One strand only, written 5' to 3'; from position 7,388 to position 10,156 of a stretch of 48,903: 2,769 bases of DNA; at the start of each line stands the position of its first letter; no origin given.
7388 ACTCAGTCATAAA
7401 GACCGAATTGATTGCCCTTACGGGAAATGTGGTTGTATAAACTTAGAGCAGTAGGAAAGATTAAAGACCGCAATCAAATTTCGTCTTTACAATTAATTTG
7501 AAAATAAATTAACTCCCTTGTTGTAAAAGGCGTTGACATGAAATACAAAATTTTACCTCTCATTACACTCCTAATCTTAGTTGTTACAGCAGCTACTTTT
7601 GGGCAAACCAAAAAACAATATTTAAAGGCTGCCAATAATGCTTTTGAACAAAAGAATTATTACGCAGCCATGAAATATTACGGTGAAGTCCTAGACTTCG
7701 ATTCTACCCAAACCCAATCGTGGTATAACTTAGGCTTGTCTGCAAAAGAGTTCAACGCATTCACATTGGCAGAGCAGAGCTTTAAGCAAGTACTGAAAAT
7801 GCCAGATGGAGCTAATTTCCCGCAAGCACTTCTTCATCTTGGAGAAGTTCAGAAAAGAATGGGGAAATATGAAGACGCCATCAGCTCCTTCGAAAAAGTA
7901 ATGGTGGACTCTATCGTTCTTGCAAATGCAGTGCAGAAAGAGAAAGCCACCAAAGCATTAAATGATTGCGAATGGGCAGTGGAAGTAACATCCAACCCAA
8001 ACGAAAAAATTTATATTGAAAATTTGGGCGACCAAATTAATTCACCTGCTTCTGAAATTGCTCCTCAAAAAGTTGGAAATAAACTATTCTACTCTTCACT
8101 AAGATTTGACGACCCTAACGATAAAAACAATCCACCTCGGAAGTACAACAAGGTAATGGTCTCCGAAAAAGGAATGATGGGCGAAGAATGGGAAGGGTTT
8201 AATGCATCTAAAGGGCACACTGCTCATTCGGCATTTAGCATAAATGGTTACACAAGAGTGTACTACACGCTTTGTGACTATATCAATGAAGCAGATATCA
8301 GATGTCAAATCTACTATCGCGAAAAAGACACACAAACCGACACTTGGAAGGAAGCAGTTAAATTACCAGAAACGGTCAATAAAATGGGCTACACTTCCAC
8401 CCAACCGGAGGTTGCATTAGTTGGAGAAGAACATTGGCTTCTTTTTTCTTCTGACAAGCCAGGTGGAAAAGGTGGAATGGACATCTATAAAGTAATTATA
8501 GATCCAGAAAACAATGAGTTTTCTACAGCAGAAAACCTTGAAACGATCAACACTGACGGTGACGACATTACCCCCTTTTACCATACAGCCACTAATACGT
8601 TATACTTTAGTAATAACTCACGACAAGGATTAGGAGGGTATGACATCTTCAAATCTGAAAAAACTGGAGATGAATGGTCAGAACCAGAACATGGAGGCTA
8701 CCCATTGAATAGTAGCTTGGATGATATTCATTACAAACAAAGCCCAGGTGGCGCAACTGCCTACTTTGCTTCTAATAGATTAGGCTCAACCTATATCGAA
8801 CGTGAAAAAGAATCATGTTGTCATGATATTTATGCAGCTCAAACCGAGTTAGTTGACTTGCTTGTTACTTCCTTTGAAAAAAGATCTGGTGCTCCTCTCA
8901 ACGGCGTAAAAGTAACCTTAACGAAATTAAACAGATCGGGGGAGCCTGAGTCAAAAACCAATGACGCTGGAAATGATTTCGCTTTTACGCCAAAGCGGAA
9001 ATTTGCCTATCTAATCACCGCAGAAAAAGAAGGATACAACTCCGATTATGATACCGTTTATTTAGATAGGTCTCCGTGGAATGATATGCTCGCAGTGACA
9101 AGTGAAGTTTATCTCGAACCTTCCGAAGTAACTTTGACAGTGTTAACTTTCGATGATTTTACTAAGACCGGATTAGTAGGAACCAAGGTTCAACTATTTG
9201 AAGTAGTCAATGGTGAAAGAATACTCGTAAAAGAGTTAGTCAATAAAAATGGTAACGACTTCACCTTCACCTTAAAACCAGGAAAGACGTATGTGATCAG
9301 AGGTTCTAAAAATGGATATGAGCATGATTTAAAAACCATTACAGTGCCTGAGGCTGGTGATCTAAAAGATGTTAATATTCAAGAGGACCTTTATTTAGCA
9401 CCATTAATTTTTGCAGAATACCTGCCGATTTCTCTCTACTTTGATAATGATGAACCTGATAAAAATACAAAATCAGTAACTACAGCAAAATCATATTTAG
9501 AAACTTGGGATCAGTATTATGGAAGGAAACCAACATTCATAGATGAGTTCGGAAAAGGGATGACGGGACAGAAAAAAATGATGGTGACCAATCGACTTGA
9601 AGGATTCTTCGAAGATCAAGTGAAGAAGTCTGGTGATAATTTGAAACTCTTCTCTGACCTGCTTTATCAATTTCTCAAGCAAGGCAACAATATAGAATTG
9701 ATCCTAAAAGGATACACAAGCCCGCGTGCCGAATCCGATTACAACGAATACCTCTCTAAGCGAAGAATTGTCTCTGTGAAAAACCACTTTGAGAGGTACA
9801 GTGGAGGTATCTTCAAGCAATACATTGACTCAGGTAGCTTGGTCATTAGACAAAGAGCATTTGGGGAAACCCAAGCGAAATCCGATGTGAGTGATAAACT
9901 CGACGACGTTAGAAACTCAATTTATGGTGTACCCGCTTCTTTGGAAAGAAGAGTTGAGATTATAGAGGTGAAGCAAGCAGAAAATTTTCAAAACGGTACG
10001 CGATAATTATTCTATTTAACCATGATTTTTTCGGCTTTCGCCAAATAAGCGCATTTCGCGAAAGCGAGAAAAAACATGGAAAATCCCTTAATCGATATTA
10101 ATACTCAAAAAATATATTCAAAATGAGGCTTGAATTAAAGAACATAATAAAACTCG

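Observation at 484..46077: Window-wide family of C(GNRA)G-capped mini-hairpin repeats, consensus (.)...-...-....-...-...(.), saturating the intergenic spacers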

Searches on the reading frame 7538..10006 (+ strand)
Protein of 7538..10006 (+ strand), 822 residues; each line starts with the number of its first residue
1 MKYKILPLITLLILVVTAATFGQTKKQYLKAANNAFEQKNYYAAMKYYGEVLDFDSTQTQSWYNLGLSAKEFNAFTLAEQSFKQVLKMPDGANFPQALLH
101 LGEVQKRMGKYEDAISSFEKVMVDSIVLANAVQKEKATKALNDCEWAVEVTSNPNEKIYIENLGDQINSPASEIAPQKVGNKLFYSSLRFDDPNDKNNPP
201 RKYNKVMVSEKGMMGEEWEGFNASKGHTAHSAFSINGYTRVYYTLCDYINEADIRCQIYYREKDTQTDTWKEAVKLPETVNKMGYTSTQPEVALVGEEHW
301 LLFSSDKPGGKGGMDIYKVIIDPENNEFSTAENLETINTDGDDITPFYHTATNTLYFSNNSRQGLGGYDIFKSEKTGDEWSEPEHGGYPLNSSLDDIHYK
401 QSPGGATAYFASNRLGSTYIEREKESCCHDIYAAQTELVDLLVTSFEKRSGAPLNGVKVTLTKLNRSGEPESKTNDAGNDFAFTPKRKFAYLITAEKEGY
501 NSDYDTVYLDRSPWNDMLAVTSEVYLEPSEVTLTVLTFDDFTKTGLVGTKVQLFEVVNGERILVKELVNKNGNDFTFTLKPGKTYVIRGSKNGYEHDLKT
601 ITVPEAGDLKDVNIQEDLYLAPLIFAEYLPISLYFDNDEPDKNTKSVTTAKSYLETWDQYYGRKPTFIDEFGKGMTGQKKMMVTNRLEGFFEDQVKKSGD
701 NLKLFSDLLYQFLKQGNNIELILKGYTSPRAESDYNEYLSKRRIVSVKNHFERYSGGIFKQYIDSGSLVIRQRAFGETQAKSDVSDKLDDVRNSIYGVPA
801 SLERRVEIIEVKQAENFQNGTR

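Call 31: search_protein_families(library=pfam, proteins=[window:7538-10006:+], max_evalue=0.001)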
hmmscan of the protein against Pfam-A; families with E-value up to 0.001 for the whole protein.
window:7538-10006:+ (822 aa): 6 families
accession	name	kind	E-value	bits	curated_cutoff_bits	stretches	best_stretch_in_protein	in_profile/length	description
PF00515.34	TPR_1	-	4.6e-10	39.3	27.8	0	96-121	2-27/34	Tetratricopeptide repeat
PF13181.12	TPR_8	-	7.1e-09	35.6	25.7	0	96-121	2-27/34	Tetratricopeptide repeat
PF07719.23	TPR_2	-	1.8e-07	31.2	27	0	96-121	2-27/34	Tetratricopeptide repeat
PF13620.12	CarboxypepD_reg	-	4.5e-07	30.6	32.3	0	450-505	10-64/82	Carboxypeptidase regulatory-like domain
PF13174.12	TPR_6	-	2e-06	28.5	26.3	0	96-121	1-26/33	Tetratricopeptide repeat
PF13176.12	TPR_7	-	0.0007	19.9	27.9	0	97-122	1-26/36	Tetratricopeptide repeat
